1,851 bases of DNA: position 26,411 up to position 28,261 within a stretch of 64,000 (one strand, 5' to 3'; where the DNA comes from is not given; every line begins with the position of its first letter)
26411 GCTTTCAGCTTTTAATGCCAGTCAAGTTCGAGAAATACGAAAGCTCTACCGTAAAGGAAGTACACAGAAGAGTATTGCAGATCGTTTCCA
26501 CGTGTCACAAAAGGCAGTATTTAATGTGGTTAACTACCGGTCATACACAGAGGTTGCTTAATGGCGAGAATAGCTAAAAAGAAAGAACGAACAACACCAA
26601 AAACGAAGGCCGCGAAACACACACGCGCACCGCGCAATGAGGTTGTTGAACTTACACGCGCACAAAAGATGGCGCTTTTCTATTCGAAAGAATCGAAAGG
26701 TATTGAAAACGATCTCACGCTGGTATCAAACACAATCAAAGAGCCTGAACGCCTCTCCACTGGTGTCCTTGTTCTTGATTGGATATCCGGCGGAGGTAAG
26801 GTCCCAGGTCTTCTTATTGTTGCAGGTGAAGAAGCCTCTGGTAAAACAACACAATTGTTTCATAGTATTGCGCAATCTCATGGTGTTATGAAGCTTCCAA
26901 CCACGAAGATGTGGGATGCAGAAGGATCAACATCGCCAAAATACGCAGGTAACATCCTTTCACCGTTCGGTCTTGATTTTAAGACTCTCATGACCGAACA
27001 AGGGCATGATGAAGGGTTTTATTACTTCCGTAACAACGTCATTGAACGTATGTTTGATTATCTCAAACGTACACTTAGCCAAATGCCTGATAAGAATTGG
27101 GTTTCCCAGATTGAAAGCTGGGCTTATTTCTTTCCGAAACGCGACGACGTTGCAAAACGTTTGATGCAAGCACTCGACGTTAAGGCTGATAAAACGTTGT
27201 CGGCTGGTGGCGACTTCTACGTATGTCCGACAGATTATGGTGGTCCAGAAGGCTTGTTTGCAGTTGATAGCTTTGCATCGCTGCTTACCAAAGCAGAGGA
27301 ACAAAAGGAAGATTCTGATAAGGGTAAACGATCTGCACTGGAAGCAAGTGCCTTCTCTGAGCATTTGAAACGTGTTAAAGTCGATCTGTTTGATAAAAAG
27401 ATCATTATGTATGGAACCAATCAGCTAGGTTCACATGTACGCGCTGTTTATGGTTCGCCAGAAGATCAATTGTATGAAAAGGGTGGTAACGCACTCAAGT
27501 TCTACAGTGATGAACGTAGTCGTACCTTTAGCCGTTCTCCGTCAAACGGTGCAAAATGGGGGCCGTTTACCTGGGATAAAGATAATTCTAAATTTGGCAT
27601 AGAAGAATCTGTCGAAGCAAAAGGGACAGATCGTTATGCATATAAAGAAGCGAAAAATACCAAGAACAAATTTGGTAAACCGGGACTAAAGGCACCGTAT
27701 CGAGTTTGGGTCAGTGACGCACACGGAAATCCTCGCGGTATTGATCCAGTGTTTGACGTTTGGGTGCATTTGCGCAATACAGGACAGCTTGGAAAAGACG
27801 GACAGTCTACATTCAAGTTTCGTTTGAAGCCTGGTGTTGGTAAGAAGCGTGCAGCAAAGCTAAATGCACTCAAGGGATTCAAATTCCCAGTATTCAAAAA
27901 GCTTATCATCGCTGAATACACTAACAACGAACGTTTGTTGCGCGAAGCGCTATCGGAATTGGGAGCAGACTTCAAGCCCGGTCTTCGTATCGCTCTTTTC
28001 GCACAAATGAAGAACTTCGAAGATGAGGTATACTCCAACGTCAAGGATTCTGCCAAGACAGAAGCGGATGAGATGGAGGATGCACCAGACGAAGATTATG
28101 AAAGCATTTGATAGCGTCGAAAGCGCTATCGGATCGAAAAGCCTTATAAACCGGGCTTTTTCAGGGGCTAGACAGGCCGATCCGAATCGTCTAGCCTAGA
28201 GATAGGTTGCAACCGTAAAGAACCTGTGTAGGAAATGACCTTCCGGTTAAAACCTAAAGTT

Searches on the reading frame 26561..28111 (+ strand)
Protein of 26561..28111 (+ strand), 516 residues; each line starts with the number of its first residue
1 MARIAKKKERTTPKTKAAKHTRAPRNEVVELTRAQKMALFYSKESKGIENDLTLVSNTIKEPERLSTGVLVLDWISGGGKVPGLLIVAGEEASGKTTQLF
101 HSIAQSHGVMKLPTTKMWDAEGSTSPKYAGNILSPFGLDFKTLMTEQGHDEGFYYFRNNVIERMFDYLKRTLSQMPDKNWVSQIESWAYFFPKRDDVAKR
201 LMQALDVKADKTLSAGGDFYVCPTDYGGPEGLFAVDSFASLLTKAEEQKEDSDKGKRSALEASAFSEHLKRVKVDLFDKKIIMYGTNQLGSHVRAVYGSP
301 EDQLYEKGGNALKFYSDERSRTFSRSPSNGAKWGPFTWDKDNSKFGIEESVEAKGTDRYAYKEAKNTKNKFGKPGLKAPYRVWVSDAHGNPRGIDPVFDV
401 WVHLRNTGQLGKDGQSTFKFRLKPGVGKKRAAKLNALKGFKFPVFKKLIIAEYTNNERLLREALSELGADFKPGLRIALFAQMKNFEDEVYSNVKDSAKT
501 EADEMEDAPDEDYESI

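Call 3: search_protein_families(library=pfam, proteins=[window:26561-28111:+], max_evalue=0.1)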
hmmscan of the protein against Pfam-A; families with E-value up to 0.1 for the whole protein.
window:26561-28111:+ (516 aa): 1 family
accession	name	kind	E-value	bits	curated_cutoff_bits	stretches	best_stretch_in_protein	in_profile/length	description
PF00154.27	RecA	-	4e-15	56.4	27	2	232-319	133-215/262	recA bacterial DNA recombination protein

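Call 4: search_protein_families(library=phrogs, proteins=[window:26561-28111:+], max_evalue=0.01)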
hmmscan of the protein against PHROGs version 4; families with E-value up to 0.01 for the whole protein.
window:26561-28111:+ (516 aa): 2 families
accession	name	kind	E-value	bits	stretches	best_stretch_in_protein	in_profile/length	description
phrog_97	-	other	3.5e-31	110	2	12-319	11-248/506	UvsX-like recombinase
phrog_8337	-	DNA, RNA and nucleotide metabolism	4.5e-08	33.8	1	20-128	9-114/273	DNA repair protein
